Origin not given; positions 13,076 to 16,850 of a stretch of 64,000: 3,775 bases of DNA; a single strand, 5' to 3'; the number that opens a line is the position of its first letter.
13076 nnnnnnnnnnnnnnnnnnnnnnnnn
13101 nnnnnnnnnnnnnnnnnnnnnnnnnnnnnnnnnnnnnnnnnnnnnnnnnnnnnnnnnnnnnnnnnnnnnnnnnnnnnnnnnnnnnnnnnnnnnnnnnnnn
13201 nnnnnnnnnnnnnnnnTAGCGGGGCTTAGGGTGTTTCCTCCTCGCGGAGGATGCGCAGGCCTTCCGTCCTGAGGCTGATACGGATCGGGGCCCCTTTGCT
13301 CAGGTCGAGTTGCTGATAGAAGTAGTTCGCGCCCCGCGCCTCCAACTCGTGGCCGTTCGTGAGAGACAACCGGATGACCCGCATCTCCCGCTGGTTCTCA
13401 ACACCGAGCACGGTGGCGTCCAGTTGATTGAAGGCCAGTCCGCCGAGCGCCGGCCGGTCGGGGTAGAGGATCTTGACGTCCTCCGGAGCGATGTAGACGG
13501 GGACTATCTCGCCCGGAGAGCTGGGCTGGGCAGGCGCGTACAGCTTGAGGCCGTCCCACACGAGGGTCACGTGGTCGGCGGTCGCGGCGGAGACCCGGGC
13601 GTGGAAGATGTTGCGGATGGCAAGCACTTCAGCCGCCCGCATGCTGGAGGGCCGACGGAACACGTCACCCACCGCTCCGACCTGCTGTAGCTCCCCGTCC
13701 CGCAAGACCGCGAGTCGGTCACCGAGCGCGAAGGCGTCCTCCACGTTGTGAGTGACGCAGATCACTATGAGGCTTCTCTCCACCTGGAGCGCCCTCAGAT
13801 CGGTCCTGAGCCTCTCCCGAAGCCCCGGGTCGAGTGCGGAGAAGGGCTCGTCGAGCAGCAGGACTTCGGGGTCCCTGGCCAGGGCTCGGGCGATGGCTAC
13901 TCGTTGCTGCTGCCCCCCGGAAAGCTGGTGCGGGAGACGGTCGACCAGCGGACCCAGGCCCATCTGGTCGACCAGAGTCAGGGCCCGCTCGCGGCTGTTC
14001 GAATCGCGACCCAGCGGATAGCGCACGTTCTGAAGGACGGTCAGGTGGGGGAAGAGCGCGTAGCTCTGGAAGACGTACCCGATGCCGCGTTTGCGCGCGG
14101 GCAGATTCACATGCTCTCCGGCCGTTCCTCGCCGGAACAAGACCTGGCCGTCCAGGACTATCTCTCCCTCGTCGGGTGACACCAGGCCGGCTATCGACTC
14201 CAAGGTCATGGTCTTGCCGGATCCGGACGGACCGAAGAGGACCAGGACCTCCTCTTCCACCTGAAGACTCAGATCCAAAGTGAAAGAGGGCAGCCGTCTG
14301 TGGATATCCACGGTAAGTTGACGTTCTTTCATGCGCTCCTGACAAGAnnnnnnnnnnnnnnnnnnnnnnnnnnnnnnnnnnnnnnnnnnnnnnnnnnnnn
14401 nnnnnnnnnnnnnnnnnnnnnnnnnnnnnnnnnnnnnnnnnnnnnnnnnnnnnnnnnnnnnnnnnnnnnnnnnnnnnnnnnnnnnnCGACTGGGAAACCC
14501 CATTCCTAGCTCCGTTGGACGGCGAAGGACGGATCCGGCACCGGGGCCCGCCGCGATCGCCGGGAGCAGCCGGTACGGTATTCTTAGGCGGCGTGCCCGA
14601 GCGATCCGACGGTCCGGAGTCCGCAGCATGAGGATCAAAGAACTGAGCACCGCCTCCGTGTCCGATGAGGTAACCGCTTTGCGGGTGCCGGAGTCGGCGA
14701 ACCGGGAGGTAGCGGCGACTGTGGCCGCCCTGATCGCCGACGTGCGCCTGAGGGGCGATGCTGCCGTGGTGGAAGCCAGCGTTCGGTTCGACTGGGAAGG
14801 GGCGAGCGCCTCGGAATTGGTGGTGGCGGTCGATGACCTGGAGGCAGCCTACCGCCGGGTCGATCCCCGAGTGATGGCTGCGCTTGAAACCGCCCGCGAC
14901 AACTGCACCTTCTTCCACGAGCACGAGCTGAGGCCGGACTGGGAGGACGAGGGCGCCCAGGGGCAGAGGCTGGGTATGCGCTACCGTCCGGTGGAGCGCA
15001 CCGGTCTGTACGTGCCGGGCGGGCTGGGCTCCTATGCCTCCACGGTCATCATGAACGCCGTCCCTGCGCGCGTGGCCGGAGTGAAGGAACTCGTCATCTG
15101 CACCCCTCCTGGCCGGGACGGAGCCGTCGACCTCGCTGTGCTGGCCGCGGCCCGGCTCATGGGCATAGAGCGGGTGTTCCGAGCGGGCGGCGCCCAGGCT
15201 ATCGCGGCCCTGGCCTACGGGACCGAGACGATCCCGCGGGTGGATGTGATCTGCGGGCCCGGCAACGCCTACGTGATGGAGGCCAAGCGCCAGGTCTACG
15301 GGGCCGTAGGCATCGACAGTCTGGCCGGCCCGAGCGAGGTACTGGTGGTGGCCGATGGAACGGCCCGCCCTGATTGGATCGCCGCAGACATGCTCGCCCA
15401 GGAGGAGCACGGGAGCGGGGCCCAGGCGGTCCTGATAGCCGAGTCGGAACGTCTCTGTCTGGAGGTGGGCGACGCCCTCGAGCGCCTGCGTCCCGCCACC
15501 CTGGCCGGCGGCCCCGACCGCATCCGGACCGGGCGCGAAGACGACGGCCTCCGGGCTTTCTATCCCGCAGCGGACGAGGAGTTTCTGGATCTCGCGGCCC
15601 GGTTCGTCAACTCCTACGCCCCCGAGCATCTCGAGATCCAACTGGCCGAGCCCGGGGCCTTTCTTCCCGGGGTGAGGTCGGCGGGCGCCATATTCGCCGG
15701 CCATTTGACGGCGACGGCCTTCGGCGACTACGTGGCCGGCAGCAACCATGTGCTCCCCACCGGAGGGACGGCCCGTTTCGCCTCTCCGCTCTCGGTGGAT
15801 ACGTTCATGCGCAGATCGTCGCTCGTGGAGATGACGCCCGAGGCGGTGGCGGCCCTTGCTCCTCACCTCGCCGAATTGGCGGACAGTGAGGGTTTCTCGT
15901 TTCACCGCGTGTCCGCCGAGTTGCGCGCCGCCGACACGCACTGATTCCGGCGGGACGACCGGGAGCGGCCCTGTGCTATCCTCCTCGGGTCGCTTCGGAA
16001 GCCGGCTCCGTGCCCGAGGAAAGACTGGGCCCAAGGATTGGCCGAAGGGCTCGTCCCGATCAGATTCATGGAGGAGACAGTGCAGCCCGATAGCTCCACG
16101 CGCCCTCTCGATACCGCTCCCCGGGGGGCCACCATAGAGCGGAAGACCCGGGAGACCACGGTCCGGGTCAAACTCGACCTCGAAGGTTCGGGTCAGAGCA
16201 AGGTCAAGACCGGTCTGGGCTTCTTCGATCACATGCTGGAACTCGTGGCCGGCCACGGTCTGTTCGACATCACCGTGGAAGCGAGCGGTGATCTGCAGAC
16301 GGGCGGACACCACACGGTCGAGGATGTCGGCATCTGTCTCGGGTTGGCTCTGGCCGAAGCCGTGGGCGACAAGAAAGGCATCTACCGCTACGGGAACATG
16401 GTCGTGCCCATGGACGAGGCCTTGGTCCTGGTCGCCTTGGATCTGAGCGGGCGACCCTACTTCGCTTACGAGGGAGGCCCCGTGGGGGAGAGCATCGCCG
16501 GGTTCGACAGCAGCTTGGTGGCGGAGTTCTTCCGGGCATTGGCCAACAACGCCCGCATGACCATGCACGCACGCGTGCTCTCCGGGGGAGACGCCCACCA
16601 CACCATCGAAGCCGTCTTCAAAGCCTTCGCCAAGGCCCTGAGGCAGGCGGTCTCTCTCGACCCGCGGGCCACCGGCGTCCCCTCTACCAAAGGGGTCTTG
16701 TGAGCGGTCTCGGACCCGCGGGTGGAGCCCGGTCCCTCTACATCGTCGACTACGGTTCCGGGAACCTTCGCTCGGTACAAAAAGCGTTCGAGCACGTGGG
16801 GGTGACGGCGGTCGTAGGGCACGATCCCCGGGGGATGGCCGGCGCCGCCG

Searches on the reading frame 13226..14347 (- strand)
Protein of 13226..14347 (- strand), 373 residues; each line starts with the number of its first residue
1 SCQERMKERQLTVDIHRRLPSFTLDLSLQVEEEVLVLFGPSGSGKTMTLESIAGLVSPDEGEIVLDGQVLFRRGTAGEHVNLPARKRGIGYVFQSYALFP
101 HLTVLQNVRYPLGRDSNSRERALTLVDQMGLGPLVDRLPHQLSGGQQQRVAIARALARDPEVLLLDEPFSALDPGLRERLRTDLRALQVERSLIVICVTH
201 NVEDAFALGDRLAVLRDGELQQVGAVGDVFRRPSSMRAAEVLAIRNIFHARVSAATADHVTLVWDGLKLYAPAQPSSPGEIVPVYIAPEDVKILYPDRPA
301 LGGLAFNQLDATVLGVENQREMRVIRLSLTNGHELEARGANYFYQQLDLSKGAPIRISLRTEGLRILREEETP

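Call 14: search_protein_families(library=ncbifam, proteins=[window:13226-14347:-], max_evalue=0.00001)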
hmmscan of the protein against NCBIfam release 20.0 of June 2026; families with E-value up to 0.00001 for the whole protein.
window:13226-14347:- (373 aa): 174 families (the best 25 are shown)
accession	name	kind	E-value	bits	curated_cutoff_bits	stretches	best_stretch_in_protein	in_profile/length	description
NF040840.2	tungstate_WtpC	equivalog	1.3e-69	235.1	440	1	24-365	16-345/347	tungstate ABC transporter ATP-binding protein WtpC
TIGR03265.1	PhnT2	equivalog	4.4e-69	233.4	457.7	1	15-366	10-351/353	putative 2-aminoethylphosphonate ABC transporter ATP-binding protein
TIGR02142.1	modC_ABC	equivalog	1.9e-67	228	285.05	1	11-359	1-347/353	molybdenum ABC transporter ATP-binding protein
NF040933.2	ABC_arch_GlcV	equivalog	1.7e-64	218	450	1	27-297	26-292/357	glucose ABC transporter ATP-binding protein GlcV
NF006987.0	PRK09452.1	equivalog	1.3e-63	215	482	1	25-293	35-301/378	spermidine/putrescine ABC transporter ATP-binding protein PotA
TIGR01187.1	potA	subfamily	3.4e-62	210.4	355.6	1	37-330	1-287/325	polyamine ABC transporter ATP-binding protein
NF043075.1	MMSYN1_0197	equivalog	2.2e-57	194.6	550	1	26-304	21-291/341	spermidine/putrescine ABC transporter ATP-binding protein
TIGR00968.1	3a0106s01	subfamily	3e-57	193.9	342.75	1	25-242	18-231/237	sulfate ABC transporter ATP-binding protein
TIGR03258.1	PhnT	equivalog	6.1e-57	193.3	499.15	1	24-319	25-313/359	2-aminoethylphosphonate ABC transport system ATP-binding subunit PhnT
TIGR01186.1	proV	subfamily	9.9e-57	192.7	326.6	1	26-239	12-227/363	betaine/proline/choline family ABC transporter ATP-binding protein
NF008355.0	PRK11144.1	equivalog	1.2e-55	188.9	434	1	11-355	2-341/353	molybdenum ABC transporter ATP-binding protein ModC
NF008653.0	PRK11650.1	subfamily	2.6e-52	178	432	1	27-256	24-251/357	sn-glycerol-3-phosphate ABC transporter ATP-binding protein UgpC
NF008513.0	PRK11432.1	equivalog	2.2e-51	174.9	496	1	26-258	25-253/351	ferric ABC transporter ATP-binding protein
NF008105.0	PRK10851.1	equivalog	6.7e-51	173.1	502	1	25-255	20-250/362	sulfate/thiosulfate ABC transporter ATP-binding protein CysA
NF008621.0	PRK11607.1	equivalog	1.5e-50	172.1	613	1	27-341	39-348/377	putrescine ABC transporter ATP-binding subunit PotG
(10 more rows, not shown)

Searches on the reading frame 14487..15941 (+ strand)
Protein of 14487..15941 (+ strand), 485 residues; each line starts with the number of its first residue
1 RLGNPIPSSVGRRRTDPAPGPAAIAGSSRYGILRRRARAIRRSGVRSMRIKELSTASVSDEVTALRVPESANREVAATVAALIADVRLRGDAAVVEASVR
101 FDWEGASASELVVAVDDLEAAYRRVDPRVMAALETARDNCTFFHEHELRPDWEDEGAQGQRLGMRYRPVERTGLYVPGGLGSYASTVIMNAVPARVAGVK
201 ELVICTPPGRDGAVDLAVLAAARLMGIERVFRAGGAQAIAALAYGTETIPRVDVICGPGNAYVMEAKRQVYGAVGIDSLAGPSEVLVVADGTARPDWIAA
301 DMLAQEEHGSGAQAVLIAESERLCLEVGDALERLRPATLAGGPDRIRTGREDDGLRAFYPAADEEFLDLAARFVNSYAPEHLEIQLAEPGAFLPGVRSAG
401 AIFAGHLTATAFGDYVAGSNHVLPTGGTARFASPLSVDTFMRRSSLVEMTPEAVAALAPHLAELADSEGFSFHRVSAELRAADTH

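Call 14: search_protein_families(library=ncbifam, proteins=[window:14487-15941:+], max_evalue=0.00001)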
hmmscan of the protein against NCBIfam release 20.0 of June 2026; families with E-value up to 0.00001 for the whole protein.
window:14487-15941:+ (485 aa): 2 families
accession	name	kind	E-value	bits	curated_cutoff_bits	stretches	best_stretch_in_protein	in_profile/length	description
TIGR00069.1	hisD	equivalog_domain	1.7e-137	458.8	243.8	1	79-480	1-393/393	histidinol dehydrogenase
NF010343.0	PRK13770.1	equivalog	8.7e-90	301.5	647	1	69-481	15-415/416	histidinol dehydrogenase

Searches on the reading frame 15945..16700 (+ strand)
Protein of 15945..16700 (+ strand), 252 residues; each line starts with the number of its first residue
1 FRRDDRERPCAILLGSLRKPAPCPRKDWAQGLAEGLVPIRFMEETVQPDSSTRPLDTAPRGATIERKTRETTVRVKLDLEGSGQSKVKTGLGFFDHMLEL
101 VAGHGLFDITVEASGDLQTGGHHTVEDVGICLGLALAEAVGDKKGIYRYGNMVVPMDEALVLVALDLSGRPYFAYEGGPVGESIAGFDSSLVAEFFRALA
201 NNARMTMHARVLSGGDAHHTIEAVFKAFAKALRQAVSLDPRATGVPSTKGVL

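Call 14: search_protein_families(library=ncbifam, proteins=[window:15945-16700:+], max_evalue=0.00001)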
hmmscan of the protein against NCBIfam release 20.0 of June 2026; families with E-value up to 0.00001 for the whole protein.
window:15945-16700:+ (252 aa): 13 families
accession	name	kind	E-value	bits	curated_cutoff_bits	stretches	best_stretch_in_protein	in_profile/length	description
NF002116.0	PRK00951.2-6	equivalog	6.1e-76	254.8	269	1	60-252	4-197/197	imidazoleglycerol-phosphate dehydratase HisB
NF002111.0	PRK00951.2-1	equivalog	1.4e-75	253.1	231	1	60-252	4-194/194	imidazoleglycerol-phosphate dehydratase HisB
NF002108.0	PRK00951.1-3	equivalog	3.4e-75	252.2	328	1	58-252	8-203/205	imidazoleglycerol-phosphate dehydratase HisB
NF002115.0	PRK00951.2-5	equivalog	5.9e-75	251.3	289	1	60-252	3-195/195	imidazoleglycerol-phosphate dehydratase HisB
NF002110.2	PRK00951.1-6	equivalog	8.4e-74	247.6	266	1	60-252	1-199/199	imidazoleglycerol-phosphate dehydratase HisB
NF002112.0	PRK00951.2-2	equivalog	1.6e-73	246.6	315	1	61-252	3-194/194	imidazoleglycerol-phosphate dehydratase HisB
NF002109.0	PRK00951.1-5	equivalog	4.8e-73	245.1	278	1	60-252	3-196/196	imidazoleglycerol-phosphate dehydratase HisB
NF002114.0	PRK00951.2-4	equivalog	5.4e-72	241.4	189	1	63-252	3-190/190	imidazoleglycerol-phosphate dehydratase HisB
NF002107.0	PRK00951.1-2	equivalog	6.9e-72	241.2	267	1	62-252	4-194/194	imidazoleglycerol-phosphate dehydratase HisB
NF002106.0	PRK00951.1-1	equivalog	4e-71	238.8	283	1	59-252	3-197/197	imidazoleglycerol-phosphate dehydratase HisB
NF003937.0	PRK05446.1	equivalog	8e-67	225.7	443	1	39-252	146-355/355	bifunctional histidinol-phosphatase/imidazoleglycerol-phosphate dehydratase HisB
NF002113.0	PRK00951.2-3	equivalog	4.2e-53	180.1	288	1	63-251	5-189/190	imidazoleglycerol-phosphate dehydratase HisB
NF010121.0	PRK13598.1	equivalog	3.6e-47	160.6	295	1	60-252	3-193/193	imidazoleglycerol-phosphate dehydratase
